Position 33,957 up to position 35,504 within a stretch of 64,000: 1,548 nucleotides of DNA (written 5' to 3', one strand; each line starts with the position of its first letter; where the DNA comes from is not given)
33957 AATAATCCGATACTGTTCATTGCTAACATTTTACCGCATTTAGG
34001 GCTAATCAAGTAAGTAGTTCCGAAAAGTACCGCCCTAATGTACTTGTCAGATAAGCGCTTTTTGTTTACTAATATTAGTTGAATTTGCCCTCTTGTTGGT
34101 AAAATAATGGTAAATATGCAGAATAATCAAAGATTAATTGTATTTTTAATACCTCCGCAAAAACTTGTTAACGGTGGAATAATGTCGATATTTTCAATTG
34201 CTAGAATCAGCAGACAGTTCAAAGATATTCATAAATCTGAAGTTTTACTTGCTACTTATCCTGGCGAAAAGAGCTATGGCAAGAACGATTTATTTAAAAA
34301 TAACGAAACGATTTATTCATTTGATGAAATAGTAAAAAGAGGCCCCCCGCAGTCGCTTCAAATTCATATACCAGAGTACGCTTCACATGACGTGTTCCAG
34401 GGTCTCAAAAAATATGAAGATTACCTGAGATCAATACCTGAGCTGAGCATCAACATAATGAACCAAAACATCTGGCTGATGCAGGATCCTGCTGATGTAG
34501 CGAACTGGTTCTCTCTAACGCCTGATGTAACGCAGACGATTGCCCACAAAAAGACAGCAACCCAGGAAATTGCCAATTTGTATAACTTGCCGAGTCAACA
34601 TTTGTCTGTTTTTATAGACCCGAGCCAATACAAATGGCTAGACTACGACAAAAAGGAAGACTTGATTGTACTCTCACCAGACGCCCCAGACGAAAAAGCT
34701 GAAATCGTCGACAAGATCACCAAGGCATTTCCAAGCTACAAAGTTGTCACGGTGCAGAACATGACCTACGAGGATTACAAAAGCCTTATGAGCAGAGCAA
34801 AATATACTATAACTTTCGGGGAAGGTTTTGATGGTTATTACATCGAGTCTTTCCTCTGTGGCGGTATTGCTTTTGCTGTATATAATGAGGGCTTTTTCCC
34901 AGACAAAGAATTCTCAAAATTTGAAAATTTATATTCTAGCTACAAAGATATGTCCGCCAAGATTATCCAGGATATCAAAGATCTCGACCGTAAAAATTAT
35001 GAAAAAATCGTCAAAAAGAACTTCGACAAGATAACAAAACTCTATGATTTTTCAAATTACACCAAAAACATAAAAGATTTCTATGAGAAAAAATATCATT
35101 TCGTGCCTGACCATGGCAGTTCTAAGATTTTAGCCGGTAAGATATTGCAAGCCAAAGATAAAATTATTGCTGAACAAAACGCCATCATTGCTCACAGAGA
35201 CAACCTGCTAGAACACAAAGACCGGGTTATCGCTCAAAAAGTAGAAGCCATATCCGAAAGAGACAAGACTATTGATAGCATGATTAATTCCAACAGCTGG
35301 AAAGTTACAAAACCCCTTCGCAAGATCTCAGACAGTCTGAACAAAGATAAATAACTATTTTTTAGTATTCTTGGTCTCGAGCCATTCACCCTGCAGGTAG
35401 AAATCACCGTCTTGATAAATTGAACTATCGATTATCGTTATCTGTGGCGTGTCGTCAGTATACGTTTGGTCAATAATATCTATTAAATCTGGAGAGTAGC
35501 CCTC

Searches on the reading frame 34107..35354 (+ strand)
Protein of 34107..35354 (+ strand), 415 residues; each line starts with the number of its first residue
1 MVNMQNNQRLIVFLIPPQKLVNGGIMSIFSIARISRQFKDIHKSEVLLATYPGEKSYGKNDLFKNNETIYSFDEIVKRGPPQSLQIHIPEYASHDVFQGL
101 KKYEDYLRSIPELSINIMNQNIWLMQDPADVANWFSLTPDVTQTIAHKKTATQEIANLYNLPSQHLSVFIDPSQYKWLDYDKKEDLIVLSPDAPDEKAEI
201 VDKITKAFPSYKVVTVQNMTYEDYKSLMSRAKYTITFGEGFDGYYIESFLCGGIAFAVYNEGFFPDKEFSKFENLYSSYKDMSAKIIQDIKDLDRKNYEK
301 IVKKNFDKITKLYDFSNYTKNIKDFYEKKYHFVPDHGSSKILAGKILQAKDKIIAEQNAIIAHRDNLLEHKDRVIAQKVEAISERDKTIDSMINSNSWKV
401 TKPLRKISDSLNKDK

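Call 4: search_protein_families(library=pfam, proteins=[window:34107-35354:+], max_evalue=0.01)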
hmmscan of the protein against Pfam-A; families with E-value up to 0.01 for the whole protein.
window:34107-35354:+ (415 aa): 0 families

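Call 22: search_protein_families(library=ncbifam, proteins=[window:34107-35354:+], max_evalue=0.1)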
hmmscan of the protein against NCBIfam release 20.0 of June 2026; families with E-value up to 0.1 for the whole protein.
window:34107-35354:+ (415 aa): 1 family
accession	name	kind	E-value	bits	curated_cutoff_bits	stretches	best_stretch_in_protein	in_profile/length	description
NF041920.1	DmpI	equivalog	0.078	12.8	70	0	151-171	23-43/59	4-oxalocrotonate tautomerase DmpI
